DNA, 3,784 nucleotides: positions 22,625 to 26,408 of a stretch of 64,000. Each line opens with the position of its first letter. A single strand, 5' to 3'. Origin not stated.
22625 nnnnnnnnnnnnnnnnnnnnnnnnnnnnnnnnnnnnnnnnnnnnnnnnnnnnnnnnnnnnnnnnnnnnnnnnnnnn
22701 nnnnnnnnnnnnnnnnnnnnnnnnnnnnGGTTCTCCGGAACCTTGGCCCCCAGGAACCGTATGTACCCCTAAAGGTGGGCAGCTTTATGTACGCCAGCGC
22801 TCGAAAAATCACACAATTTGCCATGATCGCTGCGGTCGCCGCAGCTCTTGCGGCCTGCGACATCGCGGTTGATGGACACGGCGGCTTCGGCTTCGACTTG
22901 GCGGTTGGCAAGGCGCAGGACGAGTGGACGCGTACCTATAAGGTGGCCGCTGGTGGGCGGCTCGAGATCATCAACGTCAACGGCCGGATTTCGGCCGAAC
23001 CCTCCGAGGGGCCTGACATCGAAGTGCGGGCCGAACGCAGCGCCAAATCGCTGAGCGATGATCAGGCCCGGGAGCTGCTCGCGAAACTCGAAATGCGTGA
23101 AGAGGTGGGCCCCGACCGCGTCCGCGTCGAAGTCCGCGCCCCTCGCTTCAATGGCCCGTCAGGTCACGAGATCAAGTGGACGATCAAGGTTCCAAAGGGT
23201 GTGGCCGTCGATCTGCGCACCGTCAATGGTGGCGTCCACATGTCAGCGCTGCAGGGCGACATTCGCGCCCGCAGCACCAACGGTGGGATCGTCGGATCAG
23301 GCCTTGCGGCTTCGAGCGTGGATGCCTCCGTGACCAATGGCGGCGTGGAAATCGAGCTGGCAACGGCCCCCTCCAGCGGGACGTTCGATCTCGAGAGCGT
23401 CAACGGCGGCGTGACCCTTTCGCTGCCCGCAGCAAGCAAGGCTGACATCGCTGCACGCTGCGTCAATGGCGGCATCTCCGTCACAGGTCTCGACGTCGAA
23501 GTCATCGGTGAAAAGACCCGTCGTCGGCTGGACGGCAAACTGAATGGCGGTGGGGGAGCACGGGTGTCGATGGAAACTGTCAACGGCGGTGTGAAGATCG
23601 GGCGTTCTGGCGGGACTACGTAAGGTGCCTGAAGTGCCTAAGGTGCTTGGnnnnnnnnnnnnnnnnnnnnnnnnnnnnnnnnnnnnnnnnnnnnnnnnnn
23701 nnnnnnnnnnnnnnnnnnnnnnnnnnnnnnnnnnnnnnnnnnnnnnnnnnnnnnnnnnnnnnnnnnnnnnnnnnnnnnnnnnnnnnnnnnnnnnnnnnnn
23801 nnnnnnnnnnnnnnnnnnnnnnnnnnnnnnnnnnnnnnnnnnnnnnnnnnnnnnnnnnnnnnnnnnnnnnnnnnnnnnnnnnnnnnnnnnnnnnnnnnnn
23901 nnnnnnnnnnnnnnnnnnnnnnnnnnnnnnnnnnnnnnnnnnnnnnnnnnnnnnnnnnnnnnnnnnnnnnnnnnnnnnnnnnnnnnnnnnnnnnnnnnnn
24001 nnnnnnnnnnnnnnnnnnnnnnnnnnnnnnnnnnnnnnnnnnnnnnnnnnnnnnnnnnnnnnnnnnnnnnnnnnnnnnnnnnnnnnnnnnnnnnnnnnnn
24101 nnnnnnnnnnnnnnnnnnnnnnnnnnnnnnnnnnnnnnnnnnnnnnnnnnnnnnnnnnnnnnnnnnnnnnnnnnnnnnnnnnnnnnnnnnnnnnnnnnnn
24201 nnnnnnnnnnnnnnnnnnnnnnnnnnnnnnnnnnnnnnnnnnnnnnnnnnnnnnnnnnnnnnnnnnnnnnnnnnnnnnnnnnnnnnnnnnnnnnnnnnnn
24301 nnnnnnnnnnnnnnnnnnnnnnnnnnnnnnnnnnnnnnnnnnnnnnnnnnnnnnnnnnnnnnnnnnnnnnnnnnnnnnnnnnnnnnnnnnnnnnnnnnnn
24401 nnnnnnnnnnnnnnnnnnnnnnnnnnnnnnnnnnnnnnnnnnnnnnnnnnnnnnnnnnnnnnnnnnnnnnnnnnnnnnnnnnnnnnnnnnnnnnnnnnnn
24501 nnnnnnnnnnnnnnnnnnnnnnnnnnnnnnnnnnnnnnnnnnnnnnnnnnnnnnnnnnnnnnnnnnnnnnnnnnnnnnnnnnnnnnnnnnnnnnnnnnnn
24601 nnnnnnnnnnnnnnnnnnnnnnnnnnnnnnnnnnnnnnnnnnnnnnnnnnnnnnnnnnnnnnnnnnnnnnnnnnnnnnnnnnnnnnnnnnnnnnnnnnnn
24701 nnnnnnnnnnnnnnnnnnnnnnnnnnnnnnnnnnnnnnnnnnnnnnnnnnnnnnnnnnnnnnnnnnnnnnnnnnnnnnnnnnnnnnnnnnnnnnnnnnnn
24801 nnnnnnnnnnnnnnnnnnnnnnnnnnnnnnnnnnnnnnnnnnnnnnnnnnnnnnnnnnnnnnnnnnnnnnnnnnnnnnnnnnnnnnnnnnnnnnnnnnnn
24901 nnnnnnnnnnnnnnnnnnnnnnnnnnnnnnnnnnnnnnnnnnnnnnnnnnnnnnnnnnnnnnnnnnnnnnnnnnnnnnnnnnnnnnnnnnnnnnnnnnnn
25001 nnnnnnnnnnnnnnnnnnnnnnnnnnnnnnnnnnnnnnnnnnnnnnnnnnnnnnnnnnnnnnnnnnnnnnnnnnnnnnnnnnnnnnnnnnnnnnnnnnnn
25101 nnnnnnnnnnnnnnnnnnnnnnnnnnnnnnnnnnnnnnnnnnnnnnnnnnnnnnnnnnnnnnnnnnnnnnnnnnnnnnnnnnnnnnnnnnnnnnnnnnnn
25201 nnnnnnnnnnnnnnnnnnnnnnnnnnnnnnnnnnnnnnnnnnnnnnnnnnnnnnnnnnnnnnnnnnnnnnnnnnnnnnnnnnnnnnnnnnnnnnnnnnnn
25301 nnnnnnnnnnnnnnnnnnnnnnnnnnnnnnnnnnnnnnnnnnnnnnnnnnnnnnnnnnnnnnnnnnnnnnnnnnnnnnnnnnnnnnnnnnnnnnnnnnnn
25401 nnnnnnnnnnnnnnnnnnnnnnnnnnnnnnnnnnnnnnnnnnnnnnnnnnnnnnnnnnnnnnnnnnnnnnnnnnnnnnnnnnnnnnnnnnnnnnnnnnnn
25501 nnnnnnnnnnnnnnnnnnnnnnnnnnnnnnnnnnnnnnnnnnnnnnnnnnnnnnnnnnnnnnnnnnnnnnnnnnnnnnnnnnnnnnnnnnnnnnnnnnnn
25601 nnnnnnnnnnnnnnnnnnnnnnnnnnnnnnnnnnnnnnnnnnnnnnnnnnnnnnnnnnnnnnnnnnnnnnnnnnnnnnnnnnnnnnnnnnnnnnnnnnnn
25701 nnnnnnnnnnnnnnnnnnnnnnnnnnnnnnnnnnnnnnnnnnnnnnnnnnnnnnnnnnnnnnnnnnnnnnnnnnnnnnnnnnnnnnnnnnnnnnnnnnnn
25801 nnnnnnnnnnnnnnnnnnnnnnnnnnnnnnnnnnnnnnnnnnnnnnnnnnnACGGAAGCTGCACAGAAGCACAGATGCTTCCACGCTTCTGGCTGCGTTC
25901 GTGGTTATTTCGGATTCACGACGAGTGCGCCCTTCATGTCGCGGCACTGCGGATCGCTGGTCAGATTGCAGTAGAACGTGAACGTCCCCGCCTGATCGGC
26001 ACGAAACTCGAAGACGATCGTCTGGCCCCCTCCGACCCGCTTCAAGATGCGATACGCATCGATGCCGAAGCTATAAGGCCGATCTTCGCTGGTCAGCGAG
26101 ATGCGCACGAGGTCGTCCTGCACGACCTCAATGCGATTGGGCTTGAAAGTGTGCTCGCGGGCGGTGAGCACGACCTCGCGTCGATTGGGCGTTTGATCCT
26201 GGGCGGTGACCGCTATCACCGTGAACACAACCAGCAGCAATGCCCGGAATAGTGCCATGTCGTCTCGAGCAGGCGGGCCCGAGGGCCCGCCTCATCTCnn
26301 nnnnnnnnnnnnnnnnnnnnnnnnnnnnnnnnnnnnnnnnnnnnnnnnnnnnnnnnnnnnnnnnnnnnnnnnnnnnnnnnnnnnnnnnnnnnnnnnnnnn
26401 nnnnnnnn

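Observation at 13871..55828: Most spacers are built from short-period degenerate tandem repeats (mostly 8-9 nt), often with an inverted arm: a REP-like element superfamily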

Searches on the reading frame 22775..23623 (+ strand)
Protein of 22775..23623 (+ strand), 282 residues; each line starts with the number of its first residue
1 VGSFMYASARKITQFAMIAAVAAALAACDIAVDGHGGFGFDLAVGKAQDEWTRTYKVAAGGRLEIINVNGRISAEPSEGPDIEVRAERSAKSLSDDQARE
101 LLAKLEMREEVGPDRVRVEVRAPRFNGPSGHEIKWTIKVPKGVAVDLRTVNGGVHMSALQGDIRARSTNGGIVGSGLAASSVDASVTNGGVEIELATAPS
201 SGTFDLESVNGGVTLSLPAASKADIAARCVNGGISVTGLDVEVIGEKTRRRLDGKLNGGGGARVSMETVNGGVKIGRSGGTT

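Call 12: search_protein_families(library=ncbifam, proteins=[window:22775-23623:+])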
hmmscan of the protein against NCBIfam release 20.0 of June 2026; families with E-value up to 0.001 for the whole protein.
window:22775-23623:+ (282 aa): 1 family
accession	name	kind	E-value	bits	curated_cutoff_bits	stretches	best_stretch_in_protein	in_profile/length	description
NF038025.1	dapto_LiaX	exception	3.8e-06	25.9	350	1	144-237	338-426/512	daptomycin-sensing surface protein LiaX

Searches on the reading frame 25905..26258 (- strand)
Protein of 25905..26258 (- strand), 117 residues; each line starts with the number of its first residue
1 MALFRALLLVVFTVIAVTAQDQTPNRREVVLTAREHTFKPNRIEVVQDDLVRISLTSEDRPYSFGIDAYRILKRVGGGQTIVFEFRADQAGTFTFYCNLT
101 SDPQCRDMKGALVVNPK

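Call 12: search_protein_families(library=ncbifam, proteins=[window:25905-26258:-])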
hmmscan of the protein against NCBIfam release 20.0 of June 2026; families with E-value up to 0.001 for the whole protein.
window:25905-26258:- (117 aa): 5 families
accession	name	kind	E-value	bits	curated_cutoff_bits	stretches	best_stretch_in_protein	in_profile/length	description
TIGR04246.1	nitrous_NosZ_Gp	equivalog_domain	1.5e-09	36.8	625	1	25-116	483-578/578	Sec-dependent nitrous-oxide reductase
NF052460.1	L-NosZ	equivalog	1.9e-08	33.3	700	1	27-115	379-479/480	clade III lactonase-type nitrous-oxide reductase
TIGR03096.1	nitroso_cyanin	equivalog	2.4e-07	30.6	142.85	1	40-112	60-131/135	nitrosocyanin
TIGR04244.1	nitrous_NosZ_RR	equivalog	0.00013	20.6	625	1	25-114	533-626/627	TAT-dependent nitrous-oxide reductase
TIGR02866.1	CoxB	equivalog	0.00021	20.9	147.7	1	37-98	114-175/202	cytochrome c oxidase subunit II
